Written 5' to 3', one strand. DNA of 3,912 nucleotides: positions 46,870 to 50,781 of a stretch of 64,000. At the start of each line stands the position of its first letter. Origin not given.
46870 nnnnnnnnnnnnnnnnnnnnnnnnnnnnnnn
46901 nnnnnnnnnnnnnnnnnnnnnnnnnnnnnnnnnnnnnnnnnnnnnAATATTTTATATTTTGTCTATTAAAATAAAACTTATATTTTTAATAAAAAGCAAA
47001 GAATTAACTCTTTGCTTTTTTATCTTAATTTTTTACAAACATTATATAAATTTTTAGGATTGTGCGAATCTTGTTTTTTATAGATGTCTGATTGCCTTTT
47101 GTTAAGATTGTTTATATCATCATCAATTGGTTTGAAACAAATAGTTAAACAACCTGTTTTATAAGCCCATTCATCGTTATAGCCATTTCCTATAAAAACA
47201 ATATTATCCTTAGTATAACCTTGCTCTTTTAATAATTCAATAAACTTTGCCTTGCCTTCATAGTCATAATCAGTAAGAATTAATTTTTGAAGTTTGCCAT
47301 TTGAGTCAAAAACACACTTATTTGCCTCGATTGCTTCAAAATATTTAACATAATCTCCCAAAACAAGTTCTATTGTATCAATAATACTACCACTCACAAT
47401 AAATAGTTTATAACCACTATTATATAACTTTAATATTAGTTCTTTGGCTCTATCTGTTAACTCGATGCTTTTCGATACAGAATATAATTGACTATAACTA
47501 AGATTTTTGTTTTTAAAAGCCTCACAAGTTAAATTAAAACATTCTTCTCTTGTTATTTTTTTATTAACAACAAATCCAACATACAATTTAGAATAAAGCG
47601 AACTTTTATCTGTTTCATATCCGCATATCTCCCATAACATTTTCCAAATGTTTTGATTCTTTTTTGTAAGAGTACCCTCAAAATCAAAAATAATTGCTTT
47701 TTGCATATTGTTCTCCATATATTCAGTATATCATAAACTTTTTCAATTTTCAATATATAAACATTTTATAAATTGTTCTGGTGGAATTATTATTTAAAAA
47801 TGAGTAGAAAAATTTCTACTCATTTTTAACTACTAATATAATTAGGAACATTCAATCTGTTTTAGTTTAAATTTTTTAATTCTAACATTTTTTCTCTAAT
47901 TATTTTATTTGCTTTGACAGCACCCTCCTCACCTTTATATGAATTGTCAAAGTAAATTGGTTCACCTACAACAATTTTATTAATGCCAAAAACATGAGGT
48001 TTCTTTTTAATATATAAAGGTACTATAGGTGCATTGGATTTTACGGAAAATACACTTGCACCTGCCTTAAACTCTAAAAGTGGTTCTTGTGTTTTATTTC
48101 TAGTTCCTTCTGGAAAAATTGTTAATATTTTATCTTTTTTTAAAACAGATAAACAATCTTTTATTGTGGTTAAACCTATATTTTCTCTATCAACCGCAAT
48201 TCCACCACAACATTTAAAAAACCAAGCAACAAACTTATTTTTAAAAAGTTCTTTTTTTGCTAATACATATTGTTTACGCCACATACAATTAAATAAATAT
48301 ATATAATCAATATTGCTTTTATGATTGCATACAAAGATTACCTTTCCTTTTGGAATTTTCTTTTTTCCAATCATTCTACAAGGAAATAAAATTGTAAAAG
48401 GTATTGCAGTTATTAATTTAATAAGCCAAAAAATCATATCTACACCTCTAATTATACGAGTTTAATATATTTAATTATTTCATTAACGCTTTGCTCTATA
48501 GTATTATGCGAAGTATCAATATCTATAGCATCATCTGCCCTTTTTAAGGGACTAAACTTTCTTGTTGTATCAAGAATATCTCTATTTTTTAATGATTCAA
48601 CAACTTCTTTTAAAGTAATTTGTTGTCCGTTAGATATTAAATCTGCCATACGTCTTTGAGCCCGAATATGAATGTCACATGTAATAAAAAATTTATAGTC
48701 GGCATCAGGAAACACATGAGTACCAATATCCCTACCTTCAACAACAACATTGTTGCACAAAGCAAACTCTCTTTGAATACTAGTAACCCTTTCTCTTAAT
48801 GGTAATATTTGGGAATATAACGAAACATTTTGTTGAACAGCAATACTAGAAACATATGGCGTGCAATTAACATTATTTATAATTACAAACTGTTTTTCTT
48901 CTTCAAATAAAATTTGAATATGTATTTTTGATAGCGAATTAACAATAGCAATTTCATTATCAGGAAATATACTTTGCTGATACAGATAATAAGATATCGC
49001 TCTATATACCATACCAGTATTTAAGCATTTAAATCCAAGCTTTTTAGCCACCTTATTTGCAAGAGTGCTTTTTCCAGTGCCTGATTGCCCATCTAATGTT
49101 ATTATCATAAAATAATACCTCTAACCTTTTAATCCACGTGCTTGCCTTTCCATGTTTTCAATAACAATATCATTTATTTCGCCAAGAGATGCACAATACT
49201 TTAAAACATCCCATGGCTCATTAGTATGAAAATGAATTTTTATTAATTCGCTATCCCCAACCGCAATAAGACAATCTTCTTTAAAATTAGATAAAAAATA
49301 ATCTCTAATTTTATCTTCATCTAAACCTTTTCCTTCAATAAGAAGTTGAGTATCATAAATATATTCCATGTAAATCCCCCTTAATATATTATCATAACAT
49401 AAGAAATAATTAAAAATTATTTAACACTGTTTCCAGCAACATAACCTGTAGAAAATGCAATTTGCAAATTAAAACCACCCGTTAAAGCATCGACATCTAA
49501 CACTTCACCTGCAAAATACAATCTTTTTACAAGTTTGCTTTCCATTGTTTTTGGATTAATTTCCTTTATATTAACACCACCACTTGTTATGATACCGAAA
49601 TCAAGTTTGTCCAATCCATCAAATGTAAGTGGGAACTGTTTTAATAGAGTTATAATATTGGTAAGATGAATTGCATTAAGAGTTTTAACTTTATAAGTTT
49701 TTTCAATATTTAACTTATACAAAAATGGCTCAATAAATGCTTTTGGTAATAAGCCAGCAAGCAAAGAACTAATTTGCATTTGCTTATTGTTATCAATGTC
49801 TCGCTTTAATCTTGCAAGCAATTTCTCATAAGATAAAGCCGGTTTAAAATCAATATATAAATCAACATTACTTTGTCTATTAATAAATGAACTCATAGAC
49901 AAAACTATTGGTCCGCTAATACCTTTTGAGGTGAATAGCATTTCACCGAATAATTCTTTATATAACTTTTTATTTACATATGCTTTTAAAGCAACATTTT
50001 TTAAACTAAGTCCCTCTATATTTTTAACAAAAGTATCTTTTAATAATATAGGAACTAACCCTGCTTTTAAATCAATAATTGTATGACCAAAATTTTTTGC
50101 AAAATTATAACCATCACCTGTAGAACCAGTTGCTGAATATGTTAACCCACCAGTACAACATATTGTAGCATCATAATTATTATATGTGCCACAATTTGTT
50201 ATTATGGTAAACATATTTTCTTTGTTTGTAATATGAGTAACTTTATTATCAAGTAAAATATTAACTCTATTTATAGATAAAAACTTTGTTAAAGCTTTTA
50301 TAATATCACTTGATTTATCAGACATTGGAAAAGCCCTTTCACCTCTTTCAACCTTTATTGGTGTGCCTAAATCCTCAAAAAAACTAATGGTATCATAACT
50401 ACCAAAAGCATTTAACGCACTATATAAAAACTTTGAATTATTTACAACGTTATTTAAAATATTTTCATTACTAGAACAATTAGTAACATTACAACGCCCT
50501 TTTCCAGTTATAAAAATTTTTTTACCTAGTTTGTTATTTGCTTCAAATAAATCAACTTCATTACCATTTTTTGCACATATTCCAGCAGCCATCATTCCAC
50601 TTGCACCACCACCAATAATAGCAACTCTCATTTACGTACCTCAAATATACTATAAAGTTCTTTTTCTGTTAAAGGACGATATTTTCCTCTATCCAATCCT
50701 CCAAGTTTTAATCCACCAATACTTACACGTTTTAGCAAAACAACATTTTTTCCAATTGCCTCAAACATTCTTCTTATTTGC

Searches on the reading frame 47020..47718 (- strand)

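Call 54: search_protein_families(library=pfam, proteins=[window:47020-47718:-], max_evalue=1)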
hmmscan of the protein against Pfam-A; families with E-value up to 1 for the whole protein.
window:47020-47718:- (232 aa): 7 families
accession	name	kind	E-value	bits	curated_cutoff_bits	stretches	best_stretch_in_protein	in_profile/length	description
PF00702.32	Hydrolase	-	2.1e-09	38.5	26.4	1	7-184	2-185/191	haloacid dehalogenase-like hydrolase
PF13419.12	HAD_2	-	4.1e-07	30.7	23.8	1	9-134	1-129/178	Haloacid dehalogenase-like hydrolase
PF12710.13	HAD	-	7.5e-06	26.9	27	1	9-182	1-184/189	haloacid dehalogenase-like hydrolase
PF06888.18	Put_Phosphatase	-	0.00015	21.7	27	1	9-144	3-133/234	Putative Phosphatase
PF08282.18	Hydrolase_3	-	0.00088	19.5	20.9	1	86-199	15-112/255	haloacid dehalogenase-like hydrolase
PF05822.18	UMPH-1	-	0.0035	17.4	23.7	1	59-146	61-152/246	Pyrimidine 5'-nucleotidase (UMPH-1)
PF18318.6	Gln-synt_C-ter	-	0.005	17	22.7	1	160-185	3-28/118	Glutamine synthetase C-terminal domain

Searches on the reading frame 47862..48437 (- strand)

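Call 32: search_protein_families(library=pfam, proteins=[window:47862-48437:-], max_evalue=0.01)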
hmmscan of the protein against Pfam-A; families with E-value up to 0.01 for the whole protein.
window:47862-48437:- (191 aa): 1 family
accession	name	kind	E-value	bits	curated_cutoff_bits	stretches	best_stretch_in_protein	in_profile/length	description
PF01553.26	Acyltransferase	-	4.5e-28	98.1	23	1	23-144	5-132/132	Acyltransferase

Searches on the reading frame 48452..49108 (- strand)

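Call 54: search_protein_families(library=pfam, proteins=[window:48452-49108:-], max_evalue=1)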
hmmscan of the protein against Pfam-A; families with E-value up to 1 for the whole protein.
window:48452-49108:- (218 aa): 27 families (the best 25 are shown)
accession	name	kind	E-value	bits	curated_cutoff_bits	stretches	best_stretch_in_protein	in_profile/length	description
PF02224.24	Cytidylate_kin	-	7.5e-61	205.9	26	1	3-216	1-210/211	Cytidylate kinase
PF13189.12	Cytidylate_kin2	-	2.5e-10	41.2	28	1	2-156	1-131/176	Cytidylate kinase-like family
PF13207.12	AAA_17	-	4.5e-06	27.4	27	1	7-37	2-32/136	AAA domain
PF13238.12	AAA_18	-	6.3e-06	27.1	29.4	1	3-153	1-108/128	AAA domain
PF13671.12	AAA_33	-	0.0007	20.3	27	1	3-83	2-81/143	AAA domain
PF05729.18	NACHT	-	0.0012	19.2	26.7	1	3-36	3-34/167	NACHT domain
PF00910.28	RNA_helicase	-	0.002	19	21.5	1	4-90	2-85/105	RNA helicase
PF00004.35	AAA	-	0.0043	17.9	21.2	1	5-31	3-29/131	ATPase family associated with various cellular activities (AAA)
PF18535.6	Gal11_ABD1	-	0.0061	17.1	31.8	1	42-71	45-74/82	Gal11 activator-binding domain (ABD1)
PF03193.22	RsgA_GTPase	-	0.0066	16.7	30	1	3-24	109-130/174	RsgA GTPase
PF13401.12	AAA_22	-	0.0084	16.9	27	1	2-24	7-29/130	AAA domain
PF07728.20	AAA_5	-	0.011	16.2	22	1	5-106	4-99/139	AAA domain (dynein-related subfamily)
PF01712.25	dNK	-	0.011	15.9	27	1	3-30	1-28/203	Deoxynucleoside kinase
PF13521.12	AAA_28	-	0.012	16.3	27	1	5-70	4-62/164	AAA domain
PF03266.21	NTPase_1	-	0.018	15.3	23.9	1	3-25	2-24/168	NTPase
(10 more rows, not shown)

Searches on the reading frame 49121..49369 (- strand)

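Call 32: search_protein_families(library=pfam, proteins=[window:49121-49369:-], max_evalue=0.01)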
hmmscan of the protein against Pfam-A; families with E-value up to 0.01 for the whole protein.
window:49121-49369:- (82 aa): 1 family
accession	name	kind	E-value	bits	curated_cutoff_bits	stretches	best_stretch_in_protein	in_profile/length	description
PF21645.3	FakA-like_M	-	1.5e-17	63.6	24.9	1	2-78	1-78/80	Fatty acid kinase subunit A-like, middle domain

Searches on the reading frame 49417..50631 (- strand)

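Call 54: search_protein_families(library=pfam, proteins=[window:49417-50631:-], max_evalue=1)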
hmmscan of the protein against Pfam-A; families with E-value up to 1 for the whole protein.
window:49417-50631:- (404 aa): 18 families
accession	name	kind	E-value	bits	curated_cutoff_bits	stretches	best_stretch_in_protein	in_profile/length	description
PF03486.20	HI0933_like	-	1.6e-83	280.3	50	1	2-401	2-243/244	HI0933-like protein Rossmann domain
PF22780.1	HI0933_like_1st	-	2.7e-32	112.3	27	1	190-343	2-160/165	HI0933-like protein barrel and H2TH domain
PF07992.20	Pyr_redox_2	-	5.2e-08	33.1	26.1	2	2-36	144-178/291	Pyridine nucleotide-disulphide oxidoreductase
PF00070.33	Pyr_redox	-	3.1e-07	31.2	22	1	2-36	1-35/82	Pyridine nucleotide-disulphide oxidoreductase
PF13450.12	NAD_binding_8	-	5.7e-06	27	21.9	1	5-36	1-32/68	NAD(P)-binding Rossmann-like domain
PF01134.28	GIDA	-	1.1e-05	25.1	22.1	1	3-162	2-150/391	Glucose inhibited division protein A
PF01266.30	DAO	-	3.4e-05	24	27.9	1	2-36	1-35/353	FAD dependent oxidoreductase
PF13738.12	Pyr_redox_3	-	4e-05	23.4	30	2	2-36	166-200/305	Pyridine nucleotide-disulphide oxidoreductase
PF12831.13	FAD_oxidored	-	0.0002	21.2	27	1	3-36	2-35/416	FAD dependent oxidoreductase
PF01262.27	AlaDh_PNT_C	-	0.0017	18.3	23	1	2-68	30-95/214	Alanine dehydrogenase/PNT, C-terminal domain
PF00890.30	FAD_binding_2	-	0.0039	16.9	20.4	1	3-38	2-37/414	FAD binding domain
PF01210.29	NAD_Gly3P_dh_N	-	0.011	16.2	23.1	1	3-41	2-40/158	NAD-dependent glycerol-3-phosphate dehydrogenase N-terminus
PF13454.12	NAD_binding_9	-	0.02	15.3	21.8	1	4-56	1-57/155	FAD-NAD(P)-binding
PF01494.25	FAD_binding_3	-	0.048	13.3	22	1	2-33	3-34/349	FAD binding domain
PF01593.30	Amino_oxidase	-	0.083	12.6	19.8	0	107-160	203-254/443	Flavin containing amine oxidoreductase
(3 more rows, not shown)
